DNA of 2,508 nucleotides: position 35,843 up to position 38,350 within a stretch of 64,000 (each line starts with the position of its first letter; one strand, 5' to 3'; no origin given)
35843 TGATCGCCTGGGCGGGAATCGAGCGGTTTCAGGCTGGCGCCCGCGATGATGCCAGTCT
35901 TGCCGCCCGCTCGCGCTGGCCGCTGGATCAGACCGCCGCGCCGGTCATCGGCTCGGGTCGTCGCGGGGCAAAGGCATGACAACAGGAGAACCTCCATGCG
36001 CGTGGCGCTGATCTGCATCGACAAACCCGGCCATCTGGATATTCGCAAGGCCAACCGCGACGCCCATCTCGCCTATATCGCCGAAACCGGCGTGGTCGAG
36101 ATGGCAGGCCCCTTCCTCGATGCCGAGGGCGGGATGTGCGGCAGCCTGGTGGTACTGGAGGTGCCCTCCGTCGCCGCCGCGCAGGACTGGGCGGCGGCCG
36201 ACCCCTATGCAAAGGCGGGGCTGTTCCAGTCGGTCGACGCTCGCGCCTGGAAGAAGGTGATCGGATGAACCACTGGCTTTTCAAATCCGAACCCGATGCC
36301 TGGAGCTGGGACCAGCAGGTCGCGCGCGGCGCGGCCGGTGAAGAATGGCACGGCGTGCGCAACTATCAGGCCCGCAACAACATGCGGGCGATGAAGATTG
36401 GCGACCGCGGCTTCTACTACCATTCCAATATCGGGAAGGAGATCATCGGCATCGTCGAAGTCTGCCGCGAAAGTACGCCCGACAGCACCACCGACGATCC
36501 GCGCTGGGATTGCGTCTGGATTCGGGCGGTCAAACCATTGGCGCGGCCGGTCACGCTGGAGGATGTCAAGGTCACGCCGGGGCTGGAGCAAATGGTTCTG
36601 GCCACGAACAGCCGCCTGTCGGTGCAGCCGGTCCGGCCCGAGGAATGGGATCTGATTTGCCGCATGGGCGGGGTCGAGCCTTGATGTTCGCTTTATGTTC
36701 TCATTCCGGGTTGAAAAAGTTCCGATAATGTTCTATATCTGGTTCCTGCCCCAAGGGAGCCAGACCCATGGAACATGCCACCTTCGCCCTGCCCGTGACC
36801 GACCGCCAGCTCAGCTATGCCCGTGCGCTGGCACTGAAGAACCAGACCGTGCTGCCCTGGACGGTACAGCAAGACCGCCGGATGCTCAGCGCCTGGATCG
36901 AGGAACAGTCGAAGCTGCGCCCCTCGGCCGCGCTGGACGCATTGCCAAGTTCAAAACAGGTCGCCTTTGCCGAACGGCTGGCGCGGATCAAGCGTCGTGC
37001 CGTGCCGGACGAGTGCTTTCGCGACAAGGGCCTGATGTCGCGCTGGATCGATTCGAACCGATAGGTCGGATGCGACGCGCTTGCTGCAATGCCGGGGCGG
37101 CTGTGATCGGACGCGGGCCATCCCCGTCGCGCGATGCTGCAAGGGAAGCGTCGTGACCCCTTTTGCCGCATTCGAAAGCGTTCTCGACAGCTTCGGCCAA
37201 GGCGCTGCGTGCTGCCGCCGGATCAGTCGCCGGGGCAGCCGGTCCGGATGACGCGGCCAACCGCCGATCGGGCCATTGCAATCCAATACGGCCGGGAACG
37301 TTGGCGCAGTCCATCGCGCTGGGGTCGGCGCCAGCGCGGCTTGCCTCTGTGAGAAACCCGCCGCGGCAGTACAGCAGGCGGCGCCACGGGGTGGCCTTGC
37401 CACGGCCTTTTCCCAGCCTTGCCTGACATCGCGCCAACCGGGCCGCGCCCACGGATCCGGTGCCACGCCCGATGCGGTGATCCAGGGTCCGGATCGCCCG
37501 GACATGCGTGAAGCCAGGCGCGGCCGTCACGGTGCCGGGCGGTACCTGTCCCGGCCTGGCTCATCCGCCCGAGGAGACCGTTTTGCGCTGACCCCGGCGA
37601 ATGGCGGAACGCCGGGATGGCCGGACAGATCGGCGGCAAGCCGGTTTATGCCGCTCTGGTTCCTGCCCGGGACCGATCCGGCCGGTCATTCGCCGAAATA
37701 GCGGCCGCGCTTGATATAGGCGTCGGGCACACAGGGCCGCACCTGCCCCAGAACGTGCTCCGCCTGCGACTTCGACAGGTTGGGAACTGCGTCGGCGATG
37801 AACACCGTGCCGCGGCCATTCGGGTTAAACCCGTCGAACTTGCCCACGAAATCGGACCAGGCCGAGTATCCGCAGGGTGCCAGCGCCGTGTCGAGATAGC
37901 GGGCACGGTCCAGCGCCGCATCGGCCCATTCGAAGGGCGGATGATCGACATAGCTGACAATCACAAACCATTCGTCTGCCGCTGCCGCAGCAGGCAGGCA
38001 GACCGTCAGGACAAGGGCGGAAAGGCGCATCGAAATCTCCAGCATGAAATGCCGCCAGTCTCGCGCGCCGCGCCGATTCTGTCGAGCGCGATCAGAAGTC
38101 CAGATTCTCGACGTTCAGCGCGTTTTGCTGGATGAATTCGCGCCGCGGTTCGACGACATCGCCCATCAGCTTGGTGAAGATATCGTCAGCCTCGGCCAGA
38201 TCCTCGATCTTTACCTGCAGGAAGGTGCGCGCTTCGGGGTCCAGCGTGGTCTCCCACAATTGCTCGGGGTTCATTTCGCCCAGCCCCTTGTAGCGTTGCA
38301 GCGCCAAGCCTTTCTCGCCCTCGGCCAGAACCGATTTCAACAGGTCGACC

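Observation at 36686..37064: Stand-alone small gene behind a double LexA box: candidate uncharacterised SOS effector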

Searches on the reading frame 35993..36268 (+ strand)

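Call 4: search_protein_families(library=pfam, proteins=[window:35993-36268:+], max_evalue=1)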
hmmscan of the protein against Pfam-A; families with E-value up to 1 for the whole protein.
window:35993-36268:+ (91 aa): 2 families
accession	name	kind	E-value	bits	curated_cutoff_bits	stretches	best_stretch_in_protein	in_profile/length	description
PF03795.20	YCII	-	1.6e-19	70.5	24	1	2-87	1-95/95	YCII-related domain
PF07045.17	DUF1330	-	0.0098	16.7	23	1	39-75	39-76/94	Domain of unknown function (DUF1330)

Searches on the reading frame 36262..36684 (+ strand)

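Call 4: search_protein_families(library=pfam, proteins=[window:36262-36684:+], max_evalue=1)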
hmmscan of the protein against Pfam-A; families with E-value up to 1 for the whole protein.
window:36262-36684:+ (140 aa): 1 family
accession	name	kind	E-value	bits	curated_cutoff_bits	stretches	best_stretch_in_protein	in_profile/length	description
PF01878.24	EVE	-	2e-46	158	23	1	3-135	1-145/145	EVE domain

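Call 5: search_protein_families(library=ncbifam, proteins=[window:36262-36684:+], max_evalue=1)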
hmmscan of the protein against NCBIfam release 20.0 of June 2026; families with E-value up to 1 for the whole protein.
window:36262-36684:+ (140 aa): 0 families

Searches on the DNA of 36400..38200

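Call 83: search_rna_families(source=window, start=36400, end=38200, threshold=evalue, max_evalue=1)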
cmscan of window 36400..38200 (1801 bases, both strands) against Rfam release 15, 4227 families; matches with E-value up to 1: 1.
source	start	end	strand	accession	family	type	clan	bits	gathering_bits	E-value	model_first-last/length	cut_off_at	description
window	36961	37012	-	RF01988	SECIS_2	Cis-reg;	-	24.5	70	0.06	1-55/55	no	Selenocysteine insertion sequence 2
